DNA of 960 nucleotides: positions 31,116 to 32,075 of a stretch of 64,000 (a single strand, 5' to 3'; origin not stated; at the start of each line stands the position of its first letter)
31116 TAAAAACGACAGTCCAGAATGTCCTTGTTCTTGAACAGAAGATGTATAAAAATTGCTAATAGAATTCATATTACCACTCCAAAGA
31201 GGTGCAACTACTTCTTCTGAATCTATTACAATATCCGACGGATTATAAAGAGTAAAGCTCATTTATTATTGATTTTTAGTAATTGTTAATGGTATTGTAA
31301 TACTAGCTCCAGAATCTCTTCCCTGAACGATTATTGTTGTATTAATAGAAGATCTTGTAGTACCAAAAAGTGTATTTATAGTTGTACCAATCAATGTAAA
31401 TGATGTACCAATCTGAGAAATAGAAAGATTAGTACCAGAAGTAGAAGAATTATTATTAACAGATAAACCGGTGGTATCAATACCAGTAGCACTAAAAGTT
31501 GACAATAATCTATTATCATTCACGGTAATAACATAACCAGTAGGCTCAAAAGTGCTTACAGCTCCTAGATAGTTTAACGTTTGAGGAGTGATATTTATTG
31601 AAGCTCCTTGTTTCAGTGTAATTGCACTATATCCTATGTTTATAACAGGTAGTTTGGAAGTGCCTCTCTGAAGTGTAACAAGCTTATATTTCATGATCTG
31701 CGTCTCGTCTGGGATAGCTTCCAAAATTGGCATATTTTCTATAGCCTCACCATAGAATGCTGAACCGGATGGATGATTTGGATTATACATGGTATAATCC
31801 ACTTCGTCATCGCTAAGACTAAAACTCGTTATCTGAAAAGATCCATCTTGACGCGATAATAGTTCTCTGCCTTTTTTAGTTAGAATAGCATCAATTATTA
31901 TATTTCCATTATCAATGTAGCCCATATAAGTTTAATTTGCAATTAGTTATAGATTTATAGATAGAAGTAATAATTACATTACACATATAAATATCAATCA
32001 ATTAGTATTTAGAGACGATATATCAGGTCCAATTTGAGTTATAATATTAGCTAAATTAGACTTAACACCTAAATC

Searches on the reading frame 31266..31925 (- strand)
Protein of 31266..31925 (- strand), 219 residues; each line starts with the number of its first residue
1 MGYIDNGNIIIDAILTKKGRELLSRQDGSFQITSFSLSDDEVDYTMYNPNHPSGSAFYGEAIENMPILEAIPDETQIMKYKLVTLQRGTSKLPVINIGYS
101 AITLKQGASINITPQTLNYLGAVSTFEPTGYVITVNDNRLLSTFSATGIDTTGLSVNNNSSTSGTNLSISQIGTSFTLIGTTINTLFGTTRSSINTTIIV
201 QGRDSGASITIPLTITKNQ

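Call 26: find_encoding_contigs(protein=window:31266-31925:-, flank=10000, max_places=4)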
Protein window:31266-31925:- (219 aa): 8 contigs read that carry it; 4 places shown.
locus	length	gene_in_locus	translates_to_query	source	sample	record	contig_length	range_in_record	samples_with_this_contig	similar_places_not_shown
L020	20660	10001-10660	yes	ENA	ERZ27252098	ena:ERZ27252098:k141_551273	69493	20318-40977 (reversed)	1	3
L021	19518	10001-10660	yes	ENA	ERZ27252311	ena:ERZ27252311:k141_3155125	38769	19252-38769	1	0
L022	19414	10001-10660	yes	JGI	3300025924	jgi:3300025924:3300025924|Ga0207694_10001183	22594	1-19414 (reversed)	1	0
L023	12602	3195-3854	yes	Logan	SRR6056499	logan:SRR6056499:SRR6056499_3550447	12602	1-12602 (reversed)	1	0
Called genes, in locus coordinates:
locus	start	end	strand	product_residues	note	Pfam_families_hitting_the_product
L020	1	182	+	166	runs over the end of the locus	-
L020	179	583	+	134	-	PF04965:GPW_gp25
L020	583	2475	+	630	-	-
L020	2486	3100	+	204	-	PF05838:Glyco_hydro_108, PF09374:PG_binding_3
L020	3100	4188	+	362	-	-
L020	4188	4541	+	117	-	-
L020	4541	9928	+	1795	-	-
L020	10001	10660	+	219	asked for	-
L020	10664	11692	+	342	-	-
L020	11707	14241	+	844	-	-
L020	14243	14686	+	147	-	-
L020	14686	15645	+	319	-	-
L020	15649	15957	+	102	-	-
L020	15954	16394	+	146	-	PF19835:SegE_GIY-YIG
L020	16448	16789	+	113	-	-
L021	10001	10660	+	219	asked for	-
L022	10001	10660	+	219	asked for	-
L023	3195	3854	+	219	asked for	-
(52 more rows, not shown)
